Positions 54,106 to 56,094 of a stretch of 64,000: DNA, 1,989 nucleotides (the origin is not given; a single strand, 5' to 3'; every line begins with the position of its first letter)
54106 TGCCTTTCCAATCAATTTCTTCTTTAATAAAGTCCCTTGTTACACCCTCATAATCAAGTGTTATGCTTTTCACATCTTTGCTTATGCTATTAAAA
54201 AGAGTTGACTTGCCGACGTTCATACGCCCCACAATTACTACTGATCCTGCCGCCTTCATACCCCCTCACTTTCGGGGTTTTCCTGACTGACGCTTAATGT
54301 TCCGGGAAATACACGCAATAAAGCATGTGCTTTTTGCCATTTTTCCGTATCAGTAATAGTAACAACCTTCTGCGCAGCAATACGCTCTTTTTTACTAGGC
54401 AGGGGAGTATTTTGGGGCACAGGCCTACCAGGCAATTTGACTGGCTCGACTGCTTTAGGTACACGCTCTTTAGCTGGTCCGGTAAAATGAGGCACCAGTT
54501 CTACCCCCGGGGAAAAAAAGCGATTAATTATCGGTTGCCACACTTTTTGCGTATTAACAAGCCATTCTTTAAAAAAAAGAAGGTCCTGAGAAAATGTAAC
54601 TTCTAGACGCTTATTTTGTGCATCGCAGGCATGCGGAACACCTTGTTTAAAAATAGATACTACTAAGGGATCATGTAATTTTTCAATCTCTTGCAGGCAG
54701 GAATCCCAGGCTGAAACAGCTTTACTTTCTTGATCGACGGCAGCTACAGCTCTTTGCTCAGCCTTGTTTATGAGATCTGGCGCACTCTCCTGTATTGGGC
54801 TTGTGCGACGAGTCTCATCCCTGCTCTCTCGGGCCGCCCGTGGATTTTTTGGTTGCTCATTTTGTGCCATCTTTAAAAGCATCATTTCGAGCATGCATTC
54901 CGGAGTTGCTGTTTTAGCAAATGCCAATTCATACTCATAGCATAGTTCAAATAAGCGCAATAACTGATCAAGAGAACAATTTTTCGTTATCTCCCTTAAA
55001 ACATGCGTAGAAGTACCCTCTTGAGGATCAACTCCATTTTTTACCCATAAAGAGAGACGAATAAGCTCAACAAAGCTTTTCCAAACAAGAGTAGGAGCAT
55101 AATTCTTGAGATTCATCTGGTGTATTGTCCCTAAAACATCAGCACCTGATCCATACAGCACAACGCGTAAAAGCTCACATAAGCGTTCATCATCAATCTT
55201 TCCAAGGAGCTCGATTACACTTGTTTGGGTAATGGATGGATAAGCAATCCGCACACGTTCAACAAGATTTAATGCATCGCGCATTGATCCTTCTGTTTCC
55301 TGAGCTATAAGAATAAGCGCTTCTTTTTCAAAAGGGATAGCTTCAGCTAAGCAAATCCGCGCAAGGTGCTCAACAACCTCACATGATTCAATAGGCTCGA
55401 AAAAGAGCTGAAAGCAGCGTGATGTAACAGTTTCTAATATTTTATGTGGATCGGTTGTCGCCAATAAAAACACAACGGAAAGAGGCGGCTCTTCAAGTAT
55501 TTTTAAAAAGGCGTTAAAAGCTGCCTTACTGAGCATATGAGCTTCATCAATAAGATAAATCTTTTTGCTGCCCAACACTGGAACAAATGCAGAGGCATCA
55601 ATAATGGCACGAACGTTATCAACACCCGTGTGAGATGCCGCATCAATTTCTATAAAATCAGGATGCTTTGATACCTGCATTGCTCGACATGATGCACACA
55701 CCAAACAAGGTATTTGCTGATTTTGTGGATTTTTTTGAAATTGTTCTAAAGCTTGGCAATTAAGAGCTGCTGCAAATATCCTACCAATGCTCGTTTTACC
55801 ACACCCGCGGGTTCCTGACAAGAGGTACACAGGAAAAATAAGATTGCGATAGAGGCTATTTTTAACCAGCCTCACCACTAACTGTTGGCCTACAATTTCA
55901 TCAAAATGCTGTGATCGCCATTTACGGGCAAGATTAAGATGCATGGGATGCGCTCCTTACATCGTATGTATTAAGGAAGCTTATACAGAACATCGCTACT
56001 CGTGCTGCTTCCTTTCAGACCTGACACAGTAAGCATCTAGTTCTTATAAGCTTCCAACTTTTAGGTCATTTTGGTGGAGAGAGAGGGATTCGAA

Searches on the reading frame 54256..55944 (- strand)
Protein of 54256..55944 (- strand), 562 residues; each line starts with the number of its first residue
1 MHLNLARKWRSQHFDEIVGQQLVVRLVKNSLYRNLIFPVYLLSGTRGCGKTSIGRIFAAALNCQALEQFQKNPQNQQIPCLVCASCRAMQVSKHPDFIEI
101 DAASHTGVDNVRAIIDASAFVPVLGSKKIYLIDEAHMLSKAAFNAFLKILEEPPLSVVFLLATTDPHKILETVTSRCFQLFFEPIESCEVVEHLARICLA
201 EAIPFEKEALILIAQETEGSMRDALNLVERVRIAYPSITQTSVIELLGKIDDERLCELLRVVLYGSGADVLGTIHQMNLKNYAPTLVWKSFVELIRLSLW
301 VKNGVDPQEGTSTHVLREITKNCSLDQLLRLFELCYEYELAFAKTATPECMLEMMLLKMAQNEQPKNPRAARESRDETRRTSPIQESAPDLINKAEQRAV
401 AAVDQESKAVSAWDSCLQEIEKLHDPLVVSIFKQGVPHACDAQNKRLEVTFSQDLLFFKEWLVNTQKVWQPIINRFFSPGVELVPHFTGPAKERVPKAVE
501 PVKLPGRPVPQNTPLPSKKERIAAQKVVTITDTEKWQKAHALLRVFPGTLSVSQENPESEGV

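Call 40: search_protein_families(library=ncbifam, proteins=[window:54256-55944:-], max_evalue=1e-10)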
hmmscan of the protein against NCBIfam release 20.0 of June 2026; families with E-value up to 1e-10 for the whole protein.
window:54256-55944:- (562 aa): 59 families (the best 25 are shown)
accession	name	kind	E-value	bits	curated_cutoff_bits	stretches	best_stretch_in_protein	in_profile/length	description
TIGR02397.1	dnaX_nterm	equivalog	2.7e-104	349.2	250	1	4-359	3-354/355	DNA polymerase III subunit gamma/tau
NF004046.1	PRK05563.1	equivalog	3.1e-101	340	400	1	2-407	2-405/567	DNA polymerase III subunit gamma/tau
NF011510.0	PRK14948.1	equivalog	8.4e-97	325.4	593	1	5-397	8-399/640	DNA polymerase III subunit gamma/tau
NF005942.0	PRK07994.1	equivalog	1.6e-92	311.6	613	1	3-412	4-407/655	DNA polymerase III subunit gamma/tau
NF011514.0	PRK14953.1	equivalog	2.2e-87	294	536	1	3-433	4-408/488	DNA polymerase III subunits gamma and tau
NF006585.0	PRK09111.1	equivalog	5.1e-87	292.9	604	1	5-409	30-438/616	DNA polymerase III subunit gamma/tau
NF011526.0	PRK14965.1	equivalog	8.3e-86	289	670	1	3-361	4-360/578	DNA polymerase III subunits gamma and tau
NF011512.0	PRK14950.1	equivalog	8.4e-83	279.5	593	1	5-403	6-403/585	DNA polymerase III subunits gamma and tau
NF008975.0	PRK12323.1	equivalog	1.7e-76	258.5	875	1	3-344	4-347/709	DNA polymerase III subunit gamma/tau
NF004962.0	PRK06305.1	equivalog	1.8e-76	258.2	559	1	5-364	7-353/465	DNA polymerase III subunits gamma and tau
NF006429.0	PRK08691.1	equivalog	2.5e-75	254.5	969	1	5-277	6-271/709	DNA polymerase III subunits gamma and tau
NF006280.0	PRK08451.1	equivalog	6.5e-75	252.9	572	1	5-292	4-282/535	DNA polymerase III subunit gamma/tau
NF011524.0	PRK14963.1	equivalog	8.9e-75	253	601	1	6-351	5-342/647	DNA polymerase III subunits gamma and tau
NF011531.0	PRK14971.1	equivalog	9.9e-75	252.5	685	1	6-408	8-400/614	DNA polymerase III subunit gamma/tau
NF011525.0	PRK14964.1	equivalog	1.5e-73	248.3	554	1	3-359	1-351/493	DNA polymerase III subunits gamma and tau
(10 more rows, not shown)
